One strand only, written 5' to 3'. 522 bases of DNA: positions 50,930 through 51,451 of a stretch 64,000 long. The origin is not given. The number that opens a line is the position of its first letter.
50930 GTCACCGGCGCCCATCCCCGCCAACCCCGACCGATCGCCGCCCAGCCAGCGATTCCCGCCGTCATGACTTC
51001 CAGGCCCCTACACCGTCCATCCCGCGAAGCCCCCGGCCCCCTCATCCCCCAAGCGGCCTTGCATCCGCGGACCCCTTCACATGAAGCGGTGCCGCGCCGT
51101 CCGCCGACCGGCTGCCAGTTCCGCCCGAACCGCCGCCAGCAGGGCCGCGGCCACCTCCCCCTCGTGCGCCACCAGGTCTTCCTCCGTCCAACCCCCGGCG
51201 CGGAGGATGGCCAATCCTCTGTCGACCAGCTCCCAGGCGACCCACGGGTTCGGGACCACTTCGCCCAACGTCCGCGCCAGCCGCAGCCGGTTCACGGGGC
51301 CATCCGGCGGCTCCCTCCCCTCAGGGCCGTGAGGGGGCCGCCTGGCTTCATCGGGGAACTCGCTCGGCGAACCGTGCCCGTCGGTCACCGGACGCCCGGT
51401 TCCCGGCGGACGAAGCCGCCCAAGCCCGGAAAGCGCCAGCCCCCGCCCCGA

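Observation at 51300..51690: Res-like helicase has a low-complexity Pro/Gly/Arg stretch where Type III Res enzymes carry their nuclease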

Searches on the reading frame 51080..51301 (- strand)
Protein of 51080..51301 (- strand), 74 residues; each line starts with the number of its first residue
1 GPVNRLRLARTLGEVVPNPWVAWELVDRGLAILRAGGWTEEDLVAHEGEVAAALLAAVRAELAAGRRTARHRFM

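Call 62: search_protein_representatives(protein=window:51080-51301:-)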
Query: 74 residues. Proteins with E-value up to 0.001 (for the whole library): 5; up to 1e-10: 0; up to 1e-30: 0. The best 5 are listed.
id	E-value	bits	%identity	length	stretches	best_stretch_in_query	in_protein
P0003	1.2e-08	51.1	56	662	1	2-65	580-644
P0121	1.2e-05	41.6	20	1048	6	13-68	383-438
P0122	7.7e-05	39.0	42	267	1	9-67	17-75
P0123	4.0e-04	36.8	48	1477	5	29-57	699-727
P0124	5.8e-04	36.3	42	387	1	9-61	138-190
